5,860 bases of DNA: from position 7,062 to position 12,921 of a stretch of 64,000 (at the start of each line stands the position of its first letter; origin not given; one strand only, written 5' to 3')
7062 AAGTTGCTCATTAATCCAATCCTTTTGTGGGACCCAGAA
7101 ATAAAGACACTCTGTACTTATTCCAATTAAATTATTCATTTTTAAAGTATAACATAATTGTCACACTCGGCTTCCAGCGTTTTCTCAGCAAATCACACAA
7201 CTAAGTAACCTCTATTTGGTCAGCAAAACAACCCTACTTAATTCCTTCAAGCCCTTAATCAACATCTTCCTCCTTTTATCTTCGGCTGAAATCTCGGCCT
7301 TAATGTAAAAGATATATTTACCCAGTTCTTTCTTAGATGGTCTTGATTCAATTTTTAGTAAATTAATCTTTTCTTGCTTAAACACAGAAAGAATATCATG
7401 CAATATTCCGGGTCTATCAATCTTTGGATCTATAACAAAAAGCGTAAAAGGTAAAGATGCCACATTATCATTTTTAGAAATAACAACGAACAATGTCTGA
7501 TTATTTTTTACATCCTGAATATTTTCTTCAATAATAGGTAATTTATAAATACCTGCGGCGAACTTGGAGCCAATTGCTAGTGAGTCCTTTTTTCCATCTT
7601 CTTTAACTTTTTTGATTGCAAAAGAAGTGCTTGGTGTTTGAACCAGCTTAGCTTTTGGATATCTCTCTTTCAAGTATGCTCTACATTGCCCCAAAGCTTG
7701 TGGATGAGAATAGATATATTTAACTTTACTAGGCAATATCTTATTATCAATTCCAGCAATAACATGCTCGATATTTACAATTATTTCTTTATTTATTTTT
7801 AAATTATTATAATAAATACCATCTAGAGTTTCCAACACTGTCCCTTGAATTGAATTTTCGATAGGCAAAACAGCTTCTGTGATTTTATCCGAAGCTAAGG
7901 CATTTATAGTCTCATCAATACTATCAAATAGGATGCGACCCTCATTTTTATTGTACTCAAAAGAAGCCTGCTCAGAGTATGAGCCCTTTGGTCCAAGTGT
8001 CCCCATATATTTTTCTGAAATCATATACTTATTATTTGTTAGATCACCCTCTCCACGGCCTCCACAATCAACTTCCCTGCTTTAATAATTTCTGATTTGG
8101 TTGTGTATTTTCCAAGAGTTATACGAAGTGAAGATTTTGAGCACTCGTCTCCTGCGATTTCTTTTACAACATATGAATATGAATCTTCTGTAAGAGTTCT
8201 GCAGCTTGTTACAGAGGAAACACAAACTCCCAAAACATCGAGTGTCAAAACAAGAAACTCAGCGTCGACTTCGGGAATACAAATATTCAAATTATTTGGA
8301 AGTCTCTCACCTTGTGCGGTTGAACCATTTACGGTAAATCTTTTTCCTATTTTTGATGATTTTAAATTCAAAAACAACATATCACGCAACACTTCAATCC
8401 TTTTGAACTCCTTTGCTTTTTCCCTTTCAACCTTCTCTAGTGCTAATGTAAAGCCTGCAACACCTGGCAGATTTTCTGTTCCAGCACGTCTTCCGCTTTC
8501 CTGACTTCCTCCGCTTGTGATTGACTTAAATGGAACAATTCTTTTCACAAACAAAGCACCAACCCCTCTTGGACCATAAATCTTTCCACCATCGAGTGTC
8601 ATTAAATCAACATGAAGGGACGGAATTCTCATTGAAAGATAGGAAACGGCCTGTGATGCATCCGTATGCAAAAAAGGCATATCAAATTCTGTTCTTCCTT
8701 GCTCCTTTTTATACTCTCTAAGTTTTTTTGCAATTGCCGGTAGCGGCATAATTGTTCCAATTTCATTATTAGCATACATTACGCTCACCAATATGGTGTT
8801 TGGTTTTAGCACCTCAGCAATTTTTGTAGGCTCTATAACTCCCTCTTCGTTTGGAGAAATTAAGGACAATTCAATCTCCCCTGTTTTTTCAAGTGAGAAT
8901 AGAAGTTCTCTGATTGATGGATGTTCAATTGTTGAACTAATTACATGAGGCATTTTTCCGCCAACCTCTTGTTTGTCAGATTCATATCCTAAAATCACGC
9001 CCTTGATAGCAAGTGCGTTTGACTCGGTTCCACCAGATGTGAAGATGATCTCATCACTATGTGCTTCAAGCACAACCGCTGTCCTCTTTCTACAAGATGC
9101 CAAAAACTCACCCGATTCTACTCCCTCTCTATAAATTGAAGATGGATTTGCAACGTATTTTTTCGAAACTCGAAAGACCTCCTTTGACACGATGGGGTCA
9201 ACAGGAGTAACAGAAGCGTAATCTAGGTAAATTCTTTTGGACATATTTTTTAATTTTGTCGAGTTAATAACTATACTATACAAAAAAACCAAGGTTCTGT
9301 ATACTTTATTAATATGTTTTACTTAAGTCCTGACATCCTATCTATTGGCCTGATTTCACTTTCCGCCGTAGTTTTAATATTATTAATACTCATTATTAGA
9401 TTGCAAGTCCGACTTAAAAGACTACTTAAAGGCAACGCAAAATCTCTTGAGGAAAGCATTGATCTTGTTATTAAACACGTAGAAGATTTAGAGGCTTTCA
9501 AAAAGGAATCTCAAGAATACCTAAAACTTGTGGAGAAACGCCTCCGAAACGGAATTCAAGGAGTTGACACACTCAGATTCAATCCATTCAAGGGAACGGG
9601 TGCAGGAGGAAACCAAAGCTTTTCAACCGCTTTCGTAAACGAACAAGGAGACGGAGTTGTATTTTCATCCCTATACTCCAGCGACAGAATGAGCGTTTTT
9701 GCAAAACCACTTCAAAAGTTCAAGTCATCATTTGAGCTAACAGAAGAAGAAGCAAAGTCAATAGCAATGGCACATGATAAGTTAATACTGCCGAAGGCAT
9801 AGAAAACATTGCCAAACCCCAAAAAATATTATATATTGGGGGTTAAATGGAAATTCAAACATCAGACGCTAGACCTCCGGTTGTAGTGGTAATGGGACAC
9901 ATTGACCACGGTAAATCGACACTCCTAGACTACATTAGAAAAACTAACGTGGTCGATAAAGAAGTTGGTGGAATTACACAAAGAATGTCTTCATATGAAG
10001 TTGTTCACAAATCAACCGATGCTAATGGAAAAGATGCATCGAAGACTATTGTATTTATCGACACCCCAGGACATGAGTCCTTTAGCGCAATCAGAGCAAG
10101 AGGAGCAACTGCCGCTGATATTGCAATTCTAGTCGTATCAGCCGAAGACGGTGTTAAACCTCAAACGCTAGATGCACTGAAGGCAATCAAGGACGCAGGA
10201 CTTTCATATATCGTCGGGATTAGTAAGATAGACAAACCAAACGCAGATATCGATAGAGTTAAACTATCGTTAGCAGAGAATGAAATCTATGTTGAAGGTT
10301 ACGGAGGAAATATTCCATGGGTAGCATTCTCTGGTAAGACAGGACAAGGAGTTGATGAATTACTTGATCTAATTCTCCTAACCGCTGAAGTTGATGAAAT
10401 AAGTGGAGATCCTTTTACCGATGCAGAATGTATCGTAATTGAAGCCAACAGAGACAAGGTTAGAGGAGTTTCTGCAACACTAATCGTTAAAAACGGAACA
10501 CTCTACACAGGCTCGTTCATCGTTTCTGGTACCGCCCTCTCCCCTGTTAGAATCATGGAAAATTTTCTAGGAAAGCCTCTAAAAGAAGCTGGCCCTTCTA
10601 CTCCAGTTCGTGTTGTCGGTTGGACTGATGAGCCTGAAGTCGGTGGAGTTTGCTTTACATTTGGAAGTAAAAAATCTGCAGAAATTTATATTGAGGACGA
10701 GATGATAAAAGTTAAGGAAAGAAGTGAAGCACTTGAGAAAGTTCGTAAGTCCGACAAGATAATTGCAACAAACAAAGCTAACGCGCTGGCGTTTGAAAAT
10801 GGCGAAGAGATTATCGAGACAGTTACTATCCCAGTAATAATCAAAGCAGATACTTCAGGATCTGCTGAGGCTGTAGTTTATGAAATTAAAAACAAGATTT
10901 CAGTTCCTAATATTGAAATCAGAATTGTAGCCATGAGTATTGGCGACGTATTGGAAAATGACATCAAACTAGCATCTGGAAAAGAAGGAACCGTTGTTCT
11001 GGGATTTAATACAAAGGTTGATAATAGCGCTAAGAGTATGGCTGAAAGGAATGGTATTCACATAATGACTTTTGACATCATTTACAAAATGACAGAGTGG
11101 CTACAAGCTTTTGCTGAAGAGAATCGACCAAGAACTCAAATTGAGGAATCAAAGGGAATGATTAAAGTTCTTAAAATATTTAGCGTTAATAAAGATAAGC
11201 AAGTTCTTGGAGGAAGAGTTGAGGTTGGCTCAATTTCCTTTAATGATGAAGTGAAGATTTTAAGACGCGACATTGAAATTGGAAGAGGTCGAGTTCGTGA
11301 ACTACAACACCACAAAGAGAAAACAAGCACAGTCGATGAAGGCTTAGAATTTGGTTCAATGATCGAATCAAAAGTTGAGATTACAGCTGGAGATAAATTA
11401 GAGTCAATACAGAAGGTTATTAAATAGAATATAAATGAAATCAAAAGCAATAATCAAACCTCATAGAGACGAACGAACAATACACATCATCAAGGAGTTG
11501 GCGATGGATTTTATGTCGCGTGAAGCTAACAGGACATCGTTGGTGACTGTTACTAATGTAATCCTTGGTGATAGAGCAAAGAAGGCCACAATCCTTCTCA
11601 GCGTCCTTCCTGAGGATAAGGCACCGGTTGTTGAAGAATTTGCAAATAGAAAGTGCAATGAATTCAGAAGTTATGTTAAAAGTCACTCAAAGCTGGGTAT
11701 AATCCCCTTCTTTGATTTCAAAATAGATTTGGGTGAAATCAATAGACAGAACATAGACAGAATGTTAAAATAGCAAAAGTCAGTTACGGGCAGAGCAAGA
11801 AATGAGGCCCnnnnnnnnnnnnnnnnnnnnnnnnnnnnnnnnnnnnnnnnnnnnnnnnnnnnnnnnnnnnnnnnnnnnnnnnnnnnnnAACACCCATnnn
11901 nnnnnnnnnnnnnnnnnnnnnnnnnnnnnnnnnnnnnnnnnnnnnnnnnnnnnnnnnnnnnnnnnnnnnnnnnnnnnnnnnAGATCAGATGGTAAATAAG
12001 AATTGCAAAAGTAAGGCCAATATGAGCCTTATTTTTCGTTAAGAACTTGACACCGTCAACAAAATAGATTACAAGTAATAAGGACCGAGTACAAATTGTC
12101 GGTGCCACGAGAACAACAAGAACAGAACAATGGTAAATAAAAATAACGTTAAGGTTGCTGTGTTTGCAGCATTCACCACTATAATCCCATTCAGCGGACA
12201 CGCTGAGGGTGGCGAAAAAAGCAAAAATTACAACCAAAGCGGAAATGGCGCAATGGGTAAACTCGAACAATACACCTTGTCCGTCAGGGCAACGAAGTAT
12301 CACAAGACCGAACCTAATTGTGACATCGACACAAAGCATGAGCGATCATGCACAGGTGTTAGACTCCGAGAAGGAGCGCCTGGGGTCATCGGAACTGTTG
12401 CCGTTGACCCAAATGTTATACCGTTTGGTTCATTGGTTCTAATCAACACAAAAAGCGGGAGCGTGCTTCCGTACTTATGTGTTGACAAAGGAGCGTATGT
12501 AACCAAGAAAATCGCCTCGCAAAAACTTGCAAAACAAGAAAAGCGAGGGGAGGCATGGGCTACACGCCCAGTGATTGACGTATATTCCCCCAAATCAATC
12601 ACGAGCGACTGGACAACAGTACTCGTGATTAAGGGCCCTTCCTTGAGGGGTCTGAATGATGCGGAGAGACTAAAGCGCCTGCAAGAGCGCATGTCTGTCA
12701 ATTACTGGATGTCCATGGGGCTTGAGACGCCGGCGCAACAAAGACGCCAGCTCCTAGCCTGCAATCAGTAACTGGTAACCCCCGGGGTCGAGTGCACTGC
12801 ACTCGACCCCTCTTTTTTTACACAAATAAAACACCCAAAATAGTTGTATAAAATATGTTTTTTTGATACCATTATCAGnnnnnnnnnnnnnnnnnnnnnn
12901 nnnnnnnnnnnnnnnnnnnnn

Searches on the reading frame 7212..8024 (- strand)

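Call 9: search_protein_families(library=pfam, proteins=[window:7212-8024:-], max_evalue=0.001)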
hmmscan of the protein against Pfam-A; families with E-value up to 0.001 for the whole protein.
window:7212-8024:- (270 aa): 3 families
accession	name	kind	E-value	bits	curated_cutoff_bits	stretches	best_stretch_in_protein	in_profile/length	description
PF00800.23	PDT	-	2.3e-54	184.4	25.2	1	8-186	2-180/181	Prephenate dehydratase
PF01842.31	ACT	-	2.5e-08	34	27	1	203-243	9-48/66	ACT domain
PF13291.12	ACT_4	-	0.00026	22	27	1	202-245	14-54/80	ACT domain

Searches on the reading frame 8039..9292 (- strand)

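Call 9: search_protein_families(library=pfam, proteins=[window:8039-9292:-], max_evalue=0.001)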
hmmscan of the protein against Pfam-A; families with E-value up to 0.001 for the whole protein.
window:8039-9292:- (417 aa): 1 family
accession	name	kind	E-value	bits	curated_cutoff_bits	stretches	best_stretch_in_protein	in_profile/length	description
PF00266.25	Aminotran_5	-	2.8e-46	158.6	21.5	1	21-402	1-368/371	Aminotransferase class-V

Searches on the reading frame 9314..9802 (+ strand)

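Call 9: search_protein_families(library=pfam, proteins=[window:9314-9802:+], max_evalue=0.001)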
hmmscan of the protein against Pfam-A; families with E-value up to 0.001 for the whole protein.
window:9314-9802:+ (162 aa): 1 family
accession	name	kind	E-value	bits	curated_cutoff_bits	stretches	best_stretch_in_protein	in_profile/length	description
PF14584.11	DUF4446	-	5.8e-28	98.2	27.4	1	14-153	11-149/150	Protein of unknown function (DUF4446)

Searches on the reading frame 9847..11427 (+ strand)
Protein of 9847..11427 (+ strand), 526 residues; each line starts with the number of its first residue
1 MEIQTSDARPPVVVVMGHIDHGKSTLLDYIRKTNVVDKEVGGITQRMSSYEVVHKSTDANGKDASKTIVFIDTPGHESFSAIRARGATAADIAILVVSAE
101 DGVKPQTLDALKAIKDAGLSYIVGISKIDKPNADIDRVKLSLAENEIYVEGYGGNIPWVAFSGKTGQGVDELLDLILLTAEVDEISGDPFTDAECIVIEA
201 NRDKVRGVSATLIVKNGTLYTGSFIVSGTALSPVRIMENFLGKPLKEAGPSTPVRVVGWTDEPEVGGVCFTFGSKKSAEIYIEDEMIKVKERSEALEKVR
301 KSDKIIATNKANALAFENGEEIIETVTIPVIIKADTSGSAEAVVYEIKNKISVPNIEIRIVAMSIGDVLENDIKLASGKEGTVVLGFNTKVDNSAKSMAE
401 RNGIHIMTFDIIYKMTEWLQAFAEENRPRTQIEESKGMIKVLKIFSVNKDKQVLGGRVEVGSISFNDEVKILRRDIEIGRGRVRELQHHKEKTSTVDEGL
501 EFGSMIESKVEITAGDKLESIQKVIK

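Call 9: search_protein_families(library=pfam, proteins=[window:9847-11427:+], max_evalue=0.001)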
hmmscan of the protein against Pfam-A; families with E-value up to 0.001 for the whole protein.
window:9847-11427:+ (526 aa): 7 families
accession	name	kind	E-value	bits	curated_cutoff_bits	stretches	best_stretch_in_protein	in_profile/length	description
PF00009.33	GTP_EFTU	-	2e-32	112.7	26.5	1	13-177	6-183/188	Elongation factor Tu GTP binding domain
PF11987.13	IF-2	-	2.6e-24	85.8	27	1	320-417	16-114/117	Translation-initiation factor 2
PF22042.2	EF-G_D2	-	6.4e-17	61.9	27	1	193-267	2-79/84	Elongation factor G domain 2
PF01926.29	MMR_HSR1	-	6e-08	33.2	21.9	1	13-123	2-109/113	50S ribosome-binding GTPase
PF03193.22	RsgA_GTPase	-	5e-05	23.6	30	0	11-80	107-172/174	RsgA GTPase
PF00350.29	Dynamin_N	-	8.7e-05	23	27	0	13-55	1-43/168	Dynamin family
PF08477.19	Roc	-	0.00023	21.8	27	1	13-100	2-90/119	Ras of Complex, Roc, domain of DAPkinase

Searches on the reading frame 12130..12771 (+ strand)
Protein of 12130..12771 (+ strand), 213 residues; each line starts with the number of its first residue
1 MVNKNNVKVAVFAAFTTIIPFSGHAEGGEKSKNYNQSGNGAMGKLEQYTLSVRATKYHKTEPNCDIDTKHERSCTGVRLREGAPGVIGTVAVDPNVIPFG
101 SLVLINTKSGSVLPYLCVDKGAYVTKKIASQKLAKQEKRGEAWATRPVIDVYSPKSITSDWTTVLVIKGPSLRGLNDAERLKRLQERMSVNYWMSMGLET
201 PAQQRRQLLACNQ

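Call 9: search_protein_families(library=pfam, proteins=[window:12130-12771:+], max_evalue=0.001)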
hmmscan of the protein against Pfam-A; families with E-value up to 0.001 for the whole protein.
window:12130-12771:+ (213 aa): 1 family
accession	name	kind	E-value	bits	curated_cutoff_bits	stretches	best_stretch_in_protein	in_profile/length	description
PF06725.17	3D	-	0.00042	20.9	23.8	1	89-108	2-21/72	3D domain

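Call 62: search_protein_families(library=pfam, proteins=[window:12130-12771:+], max_evalue=0.1)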
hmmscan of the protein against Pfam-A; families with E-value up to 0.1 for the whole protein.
window:12130-12771:+ (213 aa): 1 family
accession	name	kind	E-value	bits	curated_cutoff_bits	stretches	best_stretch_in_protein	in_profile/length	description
PF06725.17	3D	-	0.00042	20.9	23.8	1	89-108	2-21/72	3D domain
